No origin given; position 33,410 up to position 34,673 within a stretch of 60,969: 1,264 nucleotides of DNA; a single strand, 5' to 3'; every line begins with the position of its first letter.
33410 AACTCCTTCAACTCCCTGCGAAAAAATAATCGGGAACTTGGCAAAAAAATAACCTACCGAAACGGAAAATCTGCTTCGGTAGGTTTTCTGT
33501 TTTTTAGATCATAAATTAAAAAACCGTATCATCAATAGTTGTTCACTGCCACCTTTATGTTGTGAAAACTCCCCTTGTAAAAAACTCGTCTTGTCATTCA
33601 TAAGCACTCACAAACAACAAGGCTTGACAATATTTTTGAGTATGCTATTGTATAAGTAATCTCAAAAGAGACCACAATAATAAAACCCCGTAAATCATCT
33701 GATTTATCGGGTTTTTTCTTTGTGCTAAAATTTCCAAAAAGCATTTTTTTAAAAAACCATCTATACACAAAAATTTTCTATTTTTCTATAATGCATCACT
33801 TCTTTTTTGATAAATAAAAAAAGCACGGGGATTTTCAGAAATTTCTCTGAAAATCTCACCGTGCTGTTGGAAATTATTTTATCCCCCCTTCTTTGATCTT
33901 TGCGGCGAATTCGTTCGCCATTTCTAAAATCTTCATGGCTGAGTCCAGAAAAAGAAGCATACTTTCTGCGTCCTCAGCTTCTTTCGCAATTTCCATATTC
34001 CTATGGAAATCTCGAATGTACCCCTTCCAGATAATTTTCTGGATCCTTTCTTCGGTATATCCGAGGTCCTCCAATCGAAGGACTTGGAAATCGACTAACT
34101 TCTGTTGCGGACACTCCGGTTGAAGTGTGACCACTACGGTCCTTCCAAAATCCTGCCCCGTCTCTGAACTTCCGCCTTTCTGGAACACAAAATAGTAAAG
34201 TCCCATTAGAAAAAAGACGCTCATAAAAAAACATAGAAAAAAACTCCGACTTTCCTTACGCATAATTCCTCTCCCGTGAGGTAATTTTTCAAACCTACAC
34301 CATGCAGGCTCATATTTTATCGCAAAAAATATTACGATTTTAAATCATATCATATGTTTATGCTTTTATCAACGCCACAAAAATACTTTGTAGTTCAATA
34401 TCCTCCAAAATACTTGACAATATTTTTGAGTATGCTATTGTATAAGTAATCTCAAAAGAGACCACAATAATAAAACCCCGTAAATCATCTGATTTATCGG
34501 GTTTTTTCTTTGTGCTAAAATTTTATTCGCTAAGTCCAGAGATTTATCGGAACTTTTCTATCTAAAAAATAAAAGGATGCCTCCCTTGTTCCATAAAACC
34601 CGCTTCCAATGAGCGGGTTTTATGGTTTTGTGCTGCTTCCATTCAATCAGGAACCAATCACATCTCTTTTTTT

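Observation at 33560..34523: Orphan small-protein gene bracketed by two identical ~111-nt promoter-hairpin-terminator units (candidate novel sRNA family, three copies in the window)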

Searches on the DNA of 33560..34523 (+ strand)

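Call 27: search_rna_families(source=window, start=33560, end=33800, threshold=evalue, max_evalue=10)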
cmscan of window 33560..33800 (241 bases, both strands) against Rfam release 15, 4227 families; matches with E-value up to 10: 22.
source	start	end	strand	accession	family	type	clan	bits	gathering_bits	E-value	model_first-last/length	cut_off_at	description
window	33676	33720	+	RF04347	Plastid-ccsA-ndhD-2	Cis-reg;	-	24.5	51.5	0.0081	1-53/53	no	Plastid-ccsA-ndhD-2 3UTR RNA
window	33678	33721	-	RF04346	Plastid-ccsA-ndhD-1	Cis-reg;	CL00154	24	48.5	0.0076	1-57/57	no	Plastid-ccsA-ndhD-1 3UTR RNA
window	33682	33715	+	RF04346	Plastid-ccsA-ndhD-1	Cis-reg;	CL00154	23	48.5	0.015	10-51/57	no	Plastid-ccsA-ndhD-1 3UTR RNA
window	33649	33750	+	RF01770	rimP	Cis-reg; leader;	-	21.3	47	0.22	1-102/102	no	Gammaprotebacteria rimP leader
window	33678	33771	-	RF01470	rli38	Gene; sRNA;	-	20.4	49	1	1-150/150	no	Listeria sRNA rli38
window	33605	33723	+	RF04312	trpB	Cis-reg;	-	20.1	59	1.2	1-107/107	no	trpB ncRNA motif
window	33677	33721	-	RF04347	Plastid-ccsA-ndhD-2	Cis-reg;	-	19.6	51.5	0.16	1-53/53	no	Plastid-ccsA-ndhD-2 3UTR RNA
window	33676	33749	-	RF04312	trpB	Cis-reg;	-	18.9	59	2.1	1-107/107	no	trpB ncRNA motif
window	33673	33724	+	RF04140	mir-3118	Gene; miRNA;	-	18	89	0.57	1-76/76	no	mir-3118 microRNA precursor family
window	33678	33769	-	RF02618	SSRC34_2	Gene; sRNA;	-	17.4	48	1.5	1-125/125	no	Streptococcus sRNA 34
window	33647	33728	+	RF02362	Yfr10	Gene; sRNA;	-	17.1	43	3.7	1-78/78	no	Cyanobacterial functional RNA 10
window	33690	33766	-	RF00108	SNORD116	Gene; snRNA; snoRNA; CD-box;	-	16.7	35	2.4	1-92/92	no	Small nucleolar RNA SNORD116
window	33664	33731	-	RF00840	mir-374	Gene; miRNA;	-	16.2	54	1.1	1-71/71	no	mir-374 microRNA precursor family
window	33668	33772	+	RF02629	RmaA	Gene; sRNA;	-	15.8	57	2.3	1-113/113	no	Regulator of motility and amylovoran A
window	33606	33714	+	RF01816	RsaA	Gene; sRNA;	-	15.8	50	2.3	1-134/134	no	RNA Staph. aureus A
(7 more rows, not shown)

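Call 63: build_rna_model(alignment_id=A5, structure=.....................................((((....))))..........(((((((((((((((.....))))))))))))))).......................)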
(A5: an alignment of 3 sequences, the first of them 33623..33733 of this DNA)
Model R1 built from alignment A5 (3 sequences, 117 columns); structure: as given.
model positions 112; base pairs 19; branch points 1; effective number of sequences 1.25; information 0.59 bits per position. Calibrated on 0.2 Mb of random sequence (short: E-values are rough).
structure used (alignment columns):
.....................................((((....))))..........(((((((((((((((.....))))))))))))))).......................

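Call 65: search_with_rna_model(model_id=R1, sources=[window, L001, L067, L068, L069, L070, L071, L073, L074, L075, L076, L077, L078, L079, L080, L081, L082, L083, L084, L085, L086, L087, L088, L089, L090, L091, L092, L093, L094, L095, L096, L097, L098, L099, L100, L101, L102, L103, L104, L105, L106, L107, L108, L109, L110, L111, L112, L113, L114], max_evalue=5)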
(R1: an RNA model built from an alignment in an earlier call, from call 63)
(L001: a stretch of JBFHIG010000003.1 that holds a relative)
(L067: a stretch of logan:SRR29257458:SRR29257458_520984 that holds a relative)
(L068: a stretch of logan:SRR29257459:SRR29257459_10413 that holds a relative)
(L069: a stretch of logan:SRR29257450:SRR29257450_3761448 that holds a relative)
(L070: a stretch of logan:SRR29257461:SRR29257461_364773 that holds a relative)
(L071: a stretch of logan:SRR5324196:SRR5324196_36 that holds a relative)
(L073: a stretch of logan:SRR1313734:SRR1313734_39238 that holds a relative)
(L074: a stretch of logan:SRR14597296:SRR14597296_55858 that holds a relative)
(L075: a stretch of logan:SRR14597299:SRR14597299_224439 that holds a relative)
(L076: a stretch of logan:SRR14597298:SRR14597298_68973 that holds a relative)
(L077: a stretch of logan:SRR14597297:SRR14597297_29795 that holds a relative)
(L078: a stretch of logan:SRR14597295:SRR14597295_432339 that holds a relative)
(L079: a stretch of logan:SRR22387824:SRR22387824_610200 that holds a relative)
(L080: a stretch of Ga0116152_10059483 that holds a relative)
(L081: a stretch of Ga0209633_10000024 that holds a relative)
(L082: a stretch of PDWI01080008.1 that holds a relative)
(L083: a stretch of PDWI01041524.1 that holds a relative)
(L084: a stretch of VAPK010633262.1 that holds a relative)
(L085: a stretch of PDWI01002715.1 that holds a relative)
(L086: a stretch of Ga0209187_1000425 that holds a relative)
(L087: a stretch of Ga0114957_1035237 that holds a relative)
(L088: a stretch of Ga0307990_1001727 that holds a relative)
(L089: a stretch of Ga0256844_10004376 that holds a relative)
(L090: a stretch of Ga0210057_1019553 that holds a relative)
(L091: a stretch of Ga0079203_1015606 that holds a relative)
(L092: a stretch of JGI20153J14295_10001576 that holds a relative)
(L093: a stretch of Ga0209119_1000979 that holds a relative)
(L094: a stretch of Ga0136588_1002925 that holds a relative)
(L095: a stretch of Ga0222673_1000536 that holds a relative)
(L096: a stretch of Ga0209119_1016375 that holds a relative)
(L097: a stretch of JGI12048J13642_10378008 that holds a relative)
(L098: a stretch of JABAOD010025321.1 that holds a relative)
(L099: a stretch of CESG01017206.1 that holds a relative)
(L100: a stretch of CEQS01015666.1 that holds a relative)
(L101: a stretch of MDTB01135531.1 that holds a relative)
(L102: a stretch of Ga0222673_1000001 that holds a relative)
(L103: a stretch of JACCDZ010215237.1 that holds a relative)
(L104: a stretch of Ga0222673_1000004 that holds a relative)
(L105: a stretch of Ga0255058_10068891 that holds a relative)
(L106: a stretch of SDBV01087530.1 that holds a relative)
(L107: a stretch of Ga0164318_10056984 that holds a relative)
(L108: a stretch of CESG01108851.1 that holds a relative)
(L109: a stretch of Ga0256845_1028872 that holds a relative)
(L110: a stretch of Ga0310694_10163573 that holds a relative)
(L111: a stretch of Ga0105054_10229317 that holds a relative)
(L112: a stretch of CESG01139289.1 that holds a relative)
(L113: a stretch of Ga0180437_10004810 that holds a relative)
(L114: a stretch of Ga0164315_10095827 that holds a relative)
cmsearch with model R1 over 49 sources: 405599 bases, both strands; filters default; matches with E-value up to 5: 42.
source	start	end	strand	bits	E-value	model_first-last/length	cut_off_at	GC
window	33623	33734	+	133.5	3.2e-25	1-112/112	no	0.29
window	34413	34524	+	132.9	4.3e-25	1-112/112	no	0.29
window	30327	30437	+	125.7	1.5e-23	1-112/112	no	0.23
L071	13564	13671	-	113.9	5e-21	1-112/112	no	0.34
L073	4436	4543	-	113.9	5e-21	1-112/112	no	0.34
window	30367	30440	-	37.2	0.00012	37-112/112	no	0.23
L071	13481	13636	+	34.6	0.00044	1-112/112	no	0.31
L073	4353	4508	+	34.6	0.00044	1-112/112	no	0.31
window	34453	34561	-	34.5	0.00046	1-112/112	no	0.32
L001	18590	18743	-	33.5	0.00076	1-112/112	no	0.4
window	33663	33764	-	33.5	0.00076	1-112/112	no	0.28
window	28865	29025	+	30.2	0.0037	1-112/112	no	0.32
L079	2179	2280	+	30.1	0.0039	1-112/112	no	0.31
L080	1697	1790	+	26.3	0.026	1-112/112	no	0.34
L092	4960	5075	-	25.9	0.031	1-112/112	no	0.34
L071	13404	13518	-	24.4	0.066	1-112/112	no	0.36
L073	4276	4390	-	24.4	0.066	1-112/112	no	0.36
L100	7501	7603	+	22.6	0.16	1-112/112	no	0.29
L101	7501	7603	+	22.6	0.16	1-112/112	no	0.29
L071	13676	13779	+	22.2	0.2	1-112/112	no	0.28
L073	4548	4651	+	22.2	0.2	1-112/112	no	0.28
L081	10313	10427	+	21.1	0.34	1-112/112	no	0.3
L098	7334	7452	-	20.5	0.46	1-112/112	no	0.31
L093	7866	8060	-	20.3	0.5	1-112/112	no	0.36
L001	18328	18428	+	19.6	0.69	1-112/112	no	0.3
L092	10517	10615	+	18.3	1.3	1-112/112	no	0.33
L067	1788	1893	-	17.9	1.6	1-112/112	no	0.29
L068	1583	1688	-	17.9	1.6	1-112/112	no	0.29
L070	11005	11110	-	17.9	1.6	1-112/112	no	0.29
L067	2095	2125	-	17.5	1.9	82-112/112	5'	0.26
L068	1890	1920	-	17.5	1.9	82-112/112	5'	0.26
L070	11312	11342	-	17.5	1.9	82-112/112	5'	0.26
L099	3796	3877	-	16.4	3.4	1-112/112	no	0.24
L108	2705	2794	+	16.3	3.5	1-112/112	no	0.38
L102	10604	10707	-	15.9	4.4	1-112/112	no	0.38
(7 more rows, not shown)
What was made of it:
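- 33623..33733 (+): Unit copy 2 (111 nt), convergent with the 129-aa gene. CM R1 scores it 133.5 bits (call 65).
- CM R1 hits the long units weakly (call 65).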

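Call 75: search_with_rna_model(model_id=R1, sources=[L115, L116, L117, L118], max_evalue=1, show_alignments=3)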
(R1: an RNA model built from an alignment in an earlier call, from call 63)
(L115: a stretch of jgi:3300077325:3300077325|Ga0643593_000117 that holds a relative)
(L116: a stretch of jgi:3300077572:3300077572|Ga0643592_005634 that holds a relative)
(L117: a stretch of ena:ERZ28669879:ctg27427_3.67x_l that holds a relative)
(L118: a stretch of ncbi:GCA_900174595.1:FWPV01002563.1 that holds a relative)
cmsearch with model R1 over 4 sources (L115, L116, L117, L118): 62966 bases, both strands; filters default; matches with E-value up to 1: 2.
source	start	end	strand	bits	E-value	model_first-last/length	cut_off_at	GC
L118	32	141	+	16.7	0.45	1-112/112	no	0.37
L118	5884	5980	+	15.4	0.87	1-112/112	no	0.27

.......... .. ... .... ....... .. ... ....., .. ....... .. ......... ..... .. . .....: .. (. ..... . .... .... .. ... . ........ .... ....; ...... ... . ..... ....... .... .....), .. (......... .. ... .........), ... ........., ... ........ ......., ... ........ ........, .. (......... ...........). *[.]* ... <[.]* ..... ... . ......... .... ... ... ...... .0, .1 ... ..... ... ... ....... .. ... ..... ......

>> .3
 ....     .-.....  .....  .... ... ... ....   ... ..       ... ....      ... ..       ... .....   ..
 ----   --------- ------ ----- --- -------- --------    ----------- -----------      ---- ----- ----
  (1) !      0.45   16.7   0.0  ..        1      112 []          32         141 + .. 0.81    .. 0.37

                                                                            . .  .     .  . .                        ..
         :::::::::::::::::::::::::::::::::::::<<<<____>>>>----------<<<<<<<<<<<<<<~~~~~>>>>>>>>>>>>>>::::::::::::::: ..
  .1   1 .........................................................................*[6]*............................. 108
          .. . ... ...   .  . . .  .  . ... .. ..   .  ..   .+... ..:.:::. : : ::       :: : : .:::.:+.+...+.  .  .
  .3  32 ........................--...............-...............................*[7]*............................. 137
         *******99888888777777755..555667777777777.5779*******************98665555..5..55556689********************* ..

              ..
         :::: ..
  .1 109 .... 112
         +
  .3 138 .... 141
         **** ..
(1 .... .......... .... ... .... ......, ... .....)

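Call 88: search_dna_similar(query=window:33560-34523:+, collection=phages, mode=distant, max_rows=5)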
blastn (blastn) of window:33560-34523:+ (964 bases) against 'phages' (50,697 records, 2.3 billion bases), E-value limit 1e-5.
No match.

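Call 89: search_dna_similar(query=window:33560-34523:+, collection=plasmids, mode=distant, max_rows=5)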
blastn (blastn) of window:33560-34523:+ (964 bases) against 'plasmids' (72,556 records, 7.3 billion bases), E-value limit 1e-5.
No match.
